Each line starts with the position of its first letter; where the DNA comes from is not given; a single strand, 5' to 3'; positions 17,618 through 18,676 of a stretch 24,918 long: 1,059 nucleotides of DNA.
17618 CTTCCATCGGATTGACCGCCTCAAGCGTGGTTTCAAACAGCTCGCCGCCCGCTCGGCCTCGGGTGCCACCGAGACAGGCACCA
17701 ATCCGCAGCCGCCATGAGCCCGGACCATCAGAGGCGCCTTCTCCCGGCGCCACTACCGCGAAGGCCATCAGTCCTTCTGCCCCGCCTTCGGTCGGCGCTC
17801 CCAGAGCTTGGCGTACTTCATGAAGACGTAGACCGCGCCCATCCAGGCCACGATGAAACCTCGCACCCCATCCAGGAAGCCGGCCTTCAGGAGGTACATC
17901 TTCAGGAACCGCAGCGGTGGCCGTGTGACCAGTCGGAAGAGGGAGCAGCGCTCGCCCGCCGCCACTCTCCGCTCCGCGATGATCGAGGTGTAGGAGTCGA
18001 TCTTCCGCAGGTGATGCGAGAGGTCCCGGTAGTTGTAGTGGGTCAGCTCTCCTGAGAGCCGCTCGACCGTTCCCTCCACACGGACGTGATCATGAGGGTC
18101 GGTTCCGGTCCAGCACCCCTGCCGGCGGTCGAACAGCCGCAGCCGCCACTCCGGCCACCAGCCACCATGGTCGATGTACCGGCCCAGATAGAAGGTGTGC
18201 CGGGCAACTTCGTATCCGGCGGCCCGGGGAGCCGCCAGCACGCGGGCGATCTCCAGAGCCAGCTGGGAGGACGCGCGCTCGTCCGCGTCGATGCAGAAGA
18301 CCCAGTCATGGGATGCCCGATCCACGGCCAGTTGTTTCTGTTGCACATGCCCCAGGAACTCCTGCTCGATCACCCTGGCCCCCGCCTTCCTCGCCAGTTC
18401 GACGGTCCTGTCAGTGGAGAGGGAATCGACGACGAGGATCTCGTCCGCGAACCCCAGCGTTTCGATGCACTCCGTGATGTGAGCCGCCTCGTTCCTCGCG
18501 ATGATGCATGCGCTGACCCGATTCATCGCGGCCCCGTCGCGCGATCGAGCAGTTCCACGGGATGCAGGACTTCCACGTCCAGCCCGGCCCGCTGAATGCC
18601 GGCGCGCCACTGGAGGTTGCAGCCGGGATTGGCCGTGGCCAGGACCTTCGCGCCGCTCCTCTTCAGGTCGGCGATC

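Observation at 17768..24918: Glycolate-oxidase genes translationally coupled to a GT2 glycosyltransferase and a DinG-like helicase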

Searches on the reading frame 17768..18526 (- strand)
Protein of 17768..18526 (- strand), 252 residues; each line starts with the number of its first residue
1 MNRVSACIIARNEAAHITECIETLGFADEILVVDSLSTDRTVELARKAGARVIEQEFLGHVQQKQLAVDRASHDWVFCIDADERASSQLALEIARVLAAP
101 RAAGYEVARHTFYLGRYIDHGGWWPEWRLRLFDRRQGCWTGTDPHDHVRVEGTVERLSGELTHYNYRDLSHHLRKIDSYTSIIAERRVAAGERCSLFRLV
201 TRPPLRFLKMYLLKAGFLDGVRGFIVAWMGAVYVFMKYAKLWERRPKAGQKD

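Call 12: search_protein_families(library=ncbifam, proteins=[window:17768-18526:-], max_evalue=0.001)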
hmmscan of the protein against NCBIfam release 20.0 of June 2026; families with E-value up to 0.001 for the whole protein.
window:17768-18526:- (252 aa): 7 families
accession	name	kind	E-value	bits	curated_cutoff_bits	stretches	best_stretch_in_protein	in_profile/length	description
TIGR04283.1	glyco_like_mftF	equivalog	7.5e-13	48.6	182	1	7-105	4-107/221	TIGR04283 family arsenosugar biosynthesis glycosyltransferase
TIGR04182.1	glyco_TIGR04182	equivalog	5.9e-11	42.3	325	1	5-90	3-90/293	S-layer glycoprotein N-glycosyltransferase AglJ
NF010496.0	PRK13915.1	equivalog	2.1e-09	36.9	262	1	2-56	31-92/307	glucosyl-3-phosphoglycerate synthase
TIGR04195.1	S_glycosyl_SunS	equivalog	1.6e-07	30.5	350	1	4-96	59-154/421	SunS family peptide S-glycosyltransferase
NF041391.1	DPhHxTase_Halo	equivalog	3.6e-07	29.4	375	1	27-83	24-79/213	dolichyl-phosphate hexose transferase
TIGR03469.1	HpnB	hypoth_equivalog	8e-05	21.8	379.25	1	3-69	45-116/386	hopene-associated glycosyltransferase HpnB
NF045692.1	OglycostaseCruG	equivalog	0.00043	19.3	600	0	2-106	41-158/386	2'-O-glycosyltransferase CruG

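Call 13: find_homologous_proteins(query=window:17768-18526:-)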
Query window:17768-18526:- (252 aa): 7080 proteins with E <= 0.001 among 8000 candidates; the best 120 are listed.
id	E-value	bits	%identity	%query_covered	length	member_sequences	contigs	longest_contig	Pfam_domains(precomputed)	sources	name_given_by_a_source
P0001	6.3e-169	578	100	100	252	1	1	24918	PF00535.33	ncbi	ncbi:MAG: glycosyltransferase family 2 protein [Planctomycetota bacterium]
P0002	1.8e-146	504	88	100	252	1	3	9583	PF00535.33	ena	-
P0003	2.2e-137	475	82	100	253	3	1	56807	PF00535.33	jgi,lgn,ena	-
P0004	2.2e-131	455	81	97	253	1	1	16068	PF00535.33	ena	-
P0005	2.1e-122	425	77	96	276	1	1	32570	PF00535.33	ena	-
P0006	3.1e-121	422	73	96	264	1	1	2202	PF00535.33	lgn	-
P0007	1.0e-120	420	72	99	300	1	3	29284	PF00535.33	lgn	-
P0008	1.0e-120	420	73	98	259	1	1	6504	PF00535.33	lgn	-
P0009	1.2e-120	420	75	96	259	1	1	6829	PF00535.33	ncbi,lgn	-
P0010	8.7e-120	417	74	96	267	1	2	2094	PF00535.33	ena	-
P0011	3.1e-119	415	73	96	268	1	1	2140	PF00535.33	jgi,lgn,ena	-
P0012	7.9e-118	410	74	96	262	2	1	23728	PF00535.33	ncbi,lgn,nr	ncbi:MAG: glycosyltransferase family 2 protein, partial [Planctomycetes bacterium]|nr:glycosyltransf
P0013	1.4e-116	406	71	96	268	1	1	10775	PF00535.33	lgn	-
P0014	4.2e-114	398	71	96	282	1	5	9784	PF00535.33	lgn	-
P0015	2.1e-111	389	70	96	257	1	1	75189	PF00535.33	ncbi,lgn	-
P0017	9.7e-111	387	68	96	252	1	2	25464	PF00535.33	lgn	-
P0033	2.3e-97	343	62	96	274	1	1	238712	PF00535.33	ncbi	-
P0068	1.1e-84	302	54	98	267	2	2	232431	PF00535.33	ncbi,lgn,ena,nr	ncbi:MAG: glycosyltransferase family 2 protein [Planctomycetes bacterium]|nr:glycosyltransferase fam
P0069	1.3e-84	302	54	99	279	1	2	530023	PF00535.33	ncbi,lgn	-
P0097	2.5e-81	291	56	95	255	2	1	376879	PF00535.33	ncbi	ncbi:MAG: glycosyltransferase family 2 protein [Myxococcota bacterium]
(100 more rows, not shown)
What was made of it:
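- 17768..18526 (-): Family-2 glycosyltransferase, 252 aa, apparently soluble, with a D80-A-D82-E motif. ATGA overlap with the glcF stop. Identical to NCBI's call P0001 (call 13).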

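Call 14: find_encoding_contigs(protein=P0003, flank=10000, max_places=2)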
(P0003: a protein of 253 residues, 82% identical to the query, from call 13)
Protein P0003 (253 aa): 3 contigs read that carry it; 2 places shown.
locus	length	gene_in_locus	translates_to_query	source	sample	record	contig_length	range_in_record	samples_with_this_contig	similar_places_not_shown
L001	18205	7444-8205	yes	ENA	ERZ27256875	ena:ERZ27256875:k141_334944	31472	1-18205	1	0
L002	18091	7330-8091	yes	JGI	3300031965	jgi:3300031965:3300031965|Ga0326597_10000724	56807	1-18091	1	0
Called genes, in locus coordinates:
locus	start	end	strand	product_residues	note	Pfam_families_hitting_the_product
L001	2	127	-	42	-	?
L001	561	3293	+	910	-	PF00330:Aconitase, PF00694:Aconitase_C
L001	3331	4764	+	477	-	PF01565:FAD_binding_4, PF02913:FAD-oxidase_C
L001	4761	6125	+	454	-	PF01565:FAD_binding_4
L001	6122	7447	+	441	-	PF00037:Fer4 (faint), PF12797:Fer4_2 (faint), PF12837:Fer4_6 (faint), PF12838:Fer4_7, PF13183:Fer4_8, PF13484:Fer4_16 (weak), PF13534:Fer4_17, PF02754:CCG, +1 more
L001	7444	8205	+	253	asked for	PF00535:Glycos_transf_2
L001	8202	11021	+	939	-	PF00270:DEAD (weak), PF13307:Helicase_C_2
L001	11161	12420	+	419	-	-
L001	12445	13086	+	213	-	PF04403:PqiA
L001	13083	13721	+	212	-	PF04403:PqiA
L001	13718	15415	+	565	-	PF02470:MlaD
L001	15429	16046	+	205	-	PF03886:ABC_trans_aux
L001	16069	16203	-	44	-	PF00468:Ribosomal_L34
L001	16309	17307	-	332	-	PF00849:PseudoU_synth_2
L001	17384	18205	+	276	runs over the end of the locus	PF02401:LYTB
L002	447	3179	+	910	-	PF00330:Aconitase, PF00694:Aconitase_C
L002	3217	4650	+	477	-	PF01565:FAD_binding_4, PF02913:FAD-oxidase_C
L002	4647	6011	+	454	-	PF01565:FAD_binding_4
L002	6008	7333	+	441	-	PF00037:Fer4 (faint), PF12797:Fer4_2 (faint), PF12837:Fer4_6 (faint), PF12838:Fer4_7, PF13183:Fer4_8, PF13484:Fer4_16 (weak), PF13534:Fer4_17, PF02754:CCG, +1 more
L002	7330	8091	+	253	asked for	PF00535:Glycos_transf_2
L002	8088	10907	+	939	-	PF00270:DEAD (weak), PF13307:Helicase_C_2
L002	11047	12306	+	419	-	-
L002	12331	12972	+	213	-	PF04403:PqiA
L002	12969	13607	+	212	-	PF04403:PqiA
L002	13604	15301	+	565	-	PF02470:MlaD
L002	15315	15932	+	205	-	PF03886:ABC_trans_aux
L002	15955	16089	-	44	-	PF00468:Ribosomal_L34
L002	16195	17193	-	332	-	PF00849:PseudoU_synth_2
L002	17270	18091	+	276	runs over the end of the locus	PF02401:LYTB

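Call 15: find_encoding_contigs(protein=P0015, flank=10000, max_places=2)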
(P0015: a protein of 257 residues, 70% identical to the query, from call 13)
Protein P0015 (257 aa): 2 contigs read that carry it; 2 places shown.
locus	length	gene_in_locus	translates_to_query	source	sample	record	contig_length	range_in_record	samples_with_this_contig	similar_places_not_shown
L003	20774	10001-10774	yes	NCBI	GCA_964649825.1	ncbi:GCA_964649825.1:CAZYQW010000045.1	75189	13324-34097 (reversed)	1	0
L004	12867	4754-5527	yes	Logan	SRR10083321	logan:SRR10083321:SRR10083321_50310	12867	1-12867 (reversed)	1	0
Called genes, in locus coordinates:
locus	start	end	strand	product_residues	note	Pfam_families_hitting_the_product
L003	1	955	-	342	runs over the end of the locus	PF00899:ThiF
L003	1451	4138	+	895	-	PF00330:Aconitase, PF00694:Aconitase_C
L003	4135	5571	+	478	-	PF01565:FAD_binding_4, PF02913:FAD-oxidase_C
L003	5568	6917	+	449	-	PF01565:FAD_binding_4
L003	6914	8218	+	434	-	PF13187:Fer4_9 (faint), PF13237:Fer4_10 (faint), PF00037:Fer4 (faint), PF12838:Fer4_7, PF13183:Fer4_8, PF13484:Fer4_16 (weak), PF13534:Fer4_17, PF02754:CCG, +1 more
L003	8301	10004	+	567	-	PF17899:Peptidase_M61_N, PF05299:Peptidase_M61, PF13180:PDZ_2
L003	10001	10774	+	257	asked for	PF00535:Glycos_transf_2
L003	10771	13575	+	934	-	PF00270:DEAD (faint), PF13307:Helicase_C_2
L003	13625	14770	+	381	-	-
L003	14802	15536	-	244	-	PF00072:Response_reg, PF00486:Trans_reg_C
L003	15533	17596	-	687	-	PF00672:HAMP, PF00512:HisKA, PF02518:HATPase_c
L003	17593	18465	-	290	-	PF00528:BPD_transp_1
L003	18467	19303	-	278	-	PF00528:BPD_transp_1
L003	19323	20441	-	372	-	PF01547:SBP_bac_1, PF13531:SBP_bac_11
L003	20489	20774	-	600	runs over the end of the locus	PF00005:ABC_tran, PF13304:AAA_21 (faint), PF00582:Usp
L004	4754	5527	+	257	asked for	PF00535:Glycos_transf_2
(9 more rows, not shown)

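Call 16: find_encoding_contigs(protein=P0033, flank=10000, max_places=2)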
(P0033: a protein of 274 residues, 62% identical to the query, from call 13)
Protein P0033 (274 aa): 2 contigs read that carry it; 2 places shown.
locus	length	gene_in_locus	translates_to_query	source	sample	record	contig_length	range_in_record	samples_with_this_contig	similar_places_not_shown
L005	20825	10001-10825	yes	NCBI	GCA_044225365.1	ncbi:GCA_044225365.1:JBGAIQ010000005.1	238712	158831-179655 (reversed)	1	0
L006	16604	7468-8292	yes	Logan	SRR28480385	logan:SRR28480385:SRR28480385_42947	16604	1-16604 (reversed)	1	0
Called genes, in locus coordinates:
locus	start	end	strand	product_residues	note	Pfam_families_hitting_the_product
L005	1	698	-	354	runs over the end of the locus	PF00899:ThiF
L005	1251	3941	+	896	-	PF00330:Aconitase, PF00694:Aconitase_C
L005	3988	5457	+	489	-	PF01565:FAD_binding_4, PF02913:FAD-oxidase_C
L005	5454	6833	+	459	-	PF01565:FAD_binding_4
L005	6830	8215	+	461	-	PF13187:Fer4_9 (faint), PF00037:Fer4 (faint), PF12797:Fer4_2 (faint), PF12838:Fer4_7, PF13183:Fer4_8, PF13484:Fer4_16 (weak), PF13534:Fer4_17, PF02754:CCG, +2 more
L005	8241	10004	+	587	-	PF17899:Peptidase_M61_N, PF05299:Peptidase_M61, PF00595:PDZ (weak), PF13180:PDZ_2 (faint), PF17820:PDZ_6 (weak)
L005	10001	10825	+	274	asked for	PF00535:Glycos_transf_2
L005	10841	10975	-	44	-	PF00468:Ribosomal_L34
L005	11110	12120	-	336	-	PF00849:PseudoU_synth_2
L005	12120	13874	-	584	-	-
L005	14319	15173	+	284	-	PF02401:LYTB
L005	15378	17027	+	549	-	PF01839:FG-GAP (weak), PF13517:FG-GAP_3 (weak)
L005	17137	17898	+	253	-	-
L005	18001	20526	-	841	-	PF25778:DUF7948, PF17164:DUF5122 (faint), PF06739:SBBP (faint)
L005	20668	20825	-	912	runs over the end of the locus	PF22842:Pel9A-like_beta_helix (weak), PF13229:Beta_helix (weak), PF01839:FG-GAP (faint), PF13517:FG-GAP_3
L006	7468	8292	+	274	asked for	PF00535:Glycos_transf_2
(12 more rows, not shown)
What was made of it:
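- The helicase is dispensable in L005 (call 16).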

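Call 17: find_encoding_contigs(protein=P0069, flank=10000, max_places=1)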
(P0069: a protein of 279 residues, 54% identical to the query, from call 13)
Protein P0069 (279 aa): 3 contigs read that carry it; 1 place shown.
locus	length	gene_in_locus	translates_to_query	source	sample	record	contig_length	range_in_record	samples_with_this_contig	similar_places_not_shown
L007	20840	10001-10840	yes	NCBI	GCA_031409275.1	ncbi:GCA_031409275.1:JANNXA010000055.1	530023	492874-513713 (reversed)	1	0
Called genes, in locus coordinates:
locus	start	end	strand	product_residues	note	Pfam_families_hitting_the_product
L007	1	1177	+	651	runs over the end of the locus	PF00456:Transketolase_N (weak), PF13292:DXP_synthase_N, PF02775:TPP_enzyme_C (faint), PF02779:Transket_pyr, PF02780:Transketolase_C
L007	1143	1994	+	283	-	PF01513:NAD_kinase, PF20143:NAD_kinase_C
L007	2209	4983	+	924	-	-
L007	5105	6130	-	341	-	PF00899:ThiF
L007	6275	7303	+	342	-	PF08240:ADH_N, PF00107:ADH_zinc_N, PF13602:ADH_zinc_N_2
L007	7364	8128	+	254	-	PF00378:ECH_1, PF16113:ECH_2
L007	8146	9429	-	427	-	PF02040:ArsB (weak), PF03600:CitMHS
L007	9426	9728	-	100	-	PF03061:4HBT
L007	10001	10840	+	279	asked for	PF00535:Glycos_transf_2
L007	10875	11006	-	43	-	PF00468:Ribosomal_L34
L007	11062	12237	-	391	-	PF00849:PseudoU_synth_2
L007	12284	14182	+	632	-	-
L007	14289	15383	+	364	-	PF01926:MMR_HSR1, PF02421:FeoB_N, PF06071:YchF-GTPase_C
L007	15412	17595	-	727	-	PF02163:Peptidase_M50 (faint)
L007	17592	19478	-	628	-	PF25919:BSH_CusB (faint), PF25973:BSH_CzcB (weak)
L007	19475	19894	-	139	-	PF07238:PilZ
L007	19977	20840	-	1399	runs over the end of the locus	PF00353:HemolysinCabind, PF17892:Cadherin_5 (faint), PF17963:Big_9 (weak), PF22352:K319L-like_PKD, PF00353:HemolysinCabind, PF17803:Cadherin_4 (weak), PF17963:Big_9 (weak), PF22352:K319L-like_PKD, +3 more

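Call 18: find_encoding_contigs(protein=P0097, flank=10000, max_places=1)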
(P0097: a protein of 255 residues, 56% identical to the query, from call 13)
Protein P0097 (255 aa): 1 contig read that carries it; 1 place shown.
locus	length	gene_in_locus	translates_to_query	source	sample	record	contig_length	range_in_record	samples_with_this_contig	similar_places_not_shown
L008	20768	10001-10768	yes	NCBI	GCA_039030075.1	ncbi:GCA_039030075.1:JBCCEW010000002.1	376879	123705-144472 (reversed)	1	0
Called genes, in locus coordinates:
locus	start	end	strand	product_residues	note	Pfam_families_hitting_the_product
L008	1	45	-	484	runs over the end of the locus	PF00675:Peptidase_M16, PF05193:Peptidase_M16_C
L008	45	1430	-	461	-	PF00675:Peptidase_M16, PF05193:Peptidase_M16_C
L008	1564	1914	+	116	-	PF01253:SUI1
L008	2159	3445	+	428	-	PF00285:Citrate_synt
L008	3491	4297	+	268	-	PF01063:Aminotran_4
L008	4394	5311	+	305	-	PF01370:Epimerase, PF08338:DUF1731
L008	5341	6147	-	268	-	PF25084:LbH_EIF2B (faint), PF25087:GMPPB_C (faint), PF00132:Hexapep, PF13720:Acetyltransf_11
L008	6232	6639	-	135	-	PF00990:GGDEF (faint)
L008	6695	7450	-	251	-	PF01061:ABC2_membrane, PF12679:ABC2_membrane_2 (weak), PF12698:ABC2_membrane_3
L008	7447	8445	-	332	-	PF00005:ABC_tran, PF13304:AAA_21, PF13732:DrrA1-3_C (weak)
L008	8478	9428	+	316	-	PF02628:COX15-CtaA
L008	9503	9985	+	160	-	-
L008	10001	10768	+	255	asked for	PF00535:Glycos_transf_2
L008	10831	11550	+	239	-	PF00005:ABC_tran, PF13304:AAA_21 (weak)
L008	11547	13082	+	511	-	PF00528:BPD_transp_1, PF04069:OpuAC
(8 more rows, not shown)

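Call 19: find_encoding_contigs(protein=P0068, flank=10000, max_places=1)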
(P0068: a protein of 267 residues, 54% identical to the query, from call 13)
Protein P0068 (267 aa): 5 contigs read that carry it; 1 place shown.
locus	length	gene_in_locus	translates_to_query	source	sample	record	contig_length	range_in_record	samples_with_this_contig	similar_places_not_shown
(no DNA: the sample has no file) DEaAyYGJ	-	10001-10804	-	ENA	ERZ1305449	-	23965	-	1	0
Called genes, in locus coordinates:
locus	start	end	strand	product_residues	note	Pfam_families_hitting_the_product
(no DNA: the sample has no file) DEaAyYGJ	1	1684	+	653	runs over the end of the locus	PF00456:Transketolase_N (weak), PF13292:DXP_synthase_N, PF02775:TPP_enzyme_C (faint), PF02779:Transket_pyr, PF02780:Transketolase_C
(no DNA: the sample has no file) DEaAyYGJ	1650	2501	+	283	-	PF01513:NAD_kinase, PF20143:NAD_kinase_C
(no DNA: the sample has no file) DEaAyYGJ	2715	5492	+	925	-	PF07676:PD40 (faint)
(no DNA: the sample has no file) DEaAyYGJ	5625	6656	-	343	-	PF00899:ThiF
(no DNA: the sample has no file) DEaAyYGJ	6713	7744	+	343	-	PF08240:ADH_N, PF00107:ADH_zinc_N, PF13602:ADH_zinc_N_2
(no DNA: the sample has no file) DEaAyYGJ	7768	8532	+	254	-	PF00378:ECH_1, PF16113:ECH_2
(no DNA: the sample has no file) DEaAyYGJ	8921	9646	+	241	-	-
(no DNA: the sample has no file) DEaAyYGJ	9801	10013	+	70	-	-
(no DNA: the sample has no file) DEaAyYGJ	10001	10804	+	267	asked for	PF00535:Glycos_transf_2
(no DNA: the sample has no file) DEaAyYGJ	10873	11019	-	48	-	PF00468:Ribosomal_L34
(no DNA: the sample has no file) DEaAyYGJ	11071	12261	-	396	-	PF00849:PseudoU_synth_2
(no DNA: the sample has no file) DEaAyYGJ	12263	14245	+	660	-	-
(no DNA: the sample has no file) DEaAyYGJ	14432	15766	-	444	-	-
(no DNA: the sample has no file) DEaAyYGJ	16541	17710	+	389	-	PF10509:GalKase_gal_bdg, PF00288:GHMP_kinases_N, PF08544:GHMP_kinases_C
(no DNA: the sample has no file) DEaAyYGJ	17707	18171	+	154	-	PF08534:Redoxin, PF00578:AhpC-TSA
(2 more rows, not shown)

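Call 24: find_related_loci(query=A1, collection=genome_contigs, flank=10000)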
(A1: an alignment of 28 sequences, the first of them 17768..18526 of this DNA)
Query A1 (252 aa) in genome_contigs; peptide patterns used: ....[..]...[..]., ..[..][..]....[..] (x = any residue, [..] = any of these).
599 stretches matched a pattern (row limit reached: there are more); 570 encode a relative of the query (tblastn E <= 1e-3); the best 80 are kept; 80 distinct loci.
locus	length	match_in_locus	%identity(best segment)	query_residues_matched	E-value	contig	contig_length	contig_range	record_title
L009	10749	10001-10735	74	3-245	3e-114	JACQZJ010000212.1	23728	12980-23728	MAG: Planctomycetota bacterium isolate NC_groundwater_1564_Pr4_S-0.65um_71_10 SR1-18-Sp65_coassembly_scaffold_752622, wh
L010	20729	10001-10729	70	4-245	1e-113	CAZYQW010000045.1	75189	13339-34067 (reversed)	MAG TPA_asm: uncultured Phycisphaeraceae bacterium isolate binchicken_co31_357 genome assembly, contig: k141_2406102, wh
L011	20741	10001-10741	62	3-245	4e-99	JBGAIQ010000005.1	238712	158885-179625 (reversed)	MAG: Planctomycetota bacterium isolate MAG_AAO_H125.15 AAOH125-15_opera_contig_250, whole genome shotgun sequence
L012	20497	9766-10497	54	3-243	6e-93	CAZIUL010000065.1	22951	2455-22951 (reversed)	MAG TPA_asm: uncultured Phycisphaerales bacterium isolate SRP077602_co1_433 genome assembly, contig: NODE_6581_length_22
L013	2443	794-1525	57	3-243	2e-92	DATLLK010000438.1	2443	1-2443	MAG TPA_asm: Planctomycetota bacterium isolate SMAG_U13746 k141_1507490, whole genome shotgun sequence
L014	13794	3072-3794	56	4-243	8e-88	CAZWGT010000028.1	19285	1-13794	MAG TPA_asm: uncultured Planctomycetota bacterium isolate SRP287453_co1_281 genome assembly, contig: NODE_5035_length_19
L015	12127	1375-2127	55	4-245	1e-87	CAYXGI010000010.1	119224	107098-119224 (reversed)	MAG TPA_asm: uncultured Phycisphaerales bacterium isolate binchicken_co147_286 genome assembly, contig: NODE_341_length_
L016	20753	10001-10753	55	4-251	2e-87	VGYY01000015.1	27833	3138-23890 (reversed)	MAG: Planctomycetota bacterium isolate M_DeepCast_50m_m2_133 M_DeepCast_50m_m2_133_Ga0194121_10002697, whole genome shot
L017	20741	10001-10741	55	4-241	1e-84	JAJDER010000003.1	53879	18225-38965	MAG: Planctomycetota bacterium isolate OFTM9 OFTM9_2, whole genome shotgun sequence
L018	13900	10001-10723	55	5-243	2e-84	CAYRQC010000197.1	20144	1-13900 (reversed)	MAG TPA_asm: uncultured Phycisphaerales bacterium isolate binchicken_co203_625 genome assembly, contig: k141_1238009, wh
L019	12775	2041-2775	53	1-243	2e-84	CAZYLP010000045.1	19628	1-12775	MAG TPA_asm: uncultured Planctomycetota bacterium isolate SRP287453_co1_338 genome assembly, contig: NODE_4911_length_19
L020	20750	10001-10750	50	1-249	6e-84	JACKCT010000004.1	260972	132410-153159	MAG: Deltaproteobacteria bacterium isolate HK-STAS-FEN-2 HK-STAS-FEN-2_4, whole genome shotgun sequence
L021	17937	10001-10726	55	3-243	1e-83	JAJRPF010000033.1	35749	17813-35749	MAG: Planctomycetota bacterium isolate Dive100_bin1.14 k141_630052, whole genome shotgun sequence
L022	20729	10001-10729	54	4-243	2e-83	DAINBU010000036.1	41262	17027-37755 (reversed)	MAG TPA_asm: Planctomycetota bacterium isolate CTOTU25974 NODE_183_length_41262_cov_5.009173, whole genome shotgun seque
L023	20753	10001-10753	54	3-252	1e-83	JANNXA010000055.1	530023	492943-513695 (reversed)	MAG: Planctomycetota bacterium isolate VAR_34_metabat_283 VAR_34_k141_2923834, whole genome shotgun sequence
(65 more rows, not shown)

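Call 35: search_protein_families(library=pfam, proteins=[L009:6640-7320:+, L009:7317-8813:+, L009:7360-8709:+, L009:8750-9478:+, L009:9295-9948:+, L009:6871-8790:-, L009:8787-9554:-, L009:9142-10272:-], max_evalue=0.001)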
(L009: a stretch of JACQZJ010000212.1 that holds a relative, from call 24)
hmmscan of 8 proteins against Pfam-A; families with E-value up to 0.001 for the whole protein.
L009:6640-7320:+ (226 aa): 0 families

L009:7317-8813:+ (498 aa): 0 families

L009:7360-8709:+ (449 aa): 0 families

L009:8750-9478:+ (242 aa): 0 families

L009:9295-9948:+ (217 aa): 0 families

L009:6871-8790:- (639 aa): 0 families

L009:8787-9554:- (255 aa): 0 families

L009:9142-10272:- (376 aa): 0 families
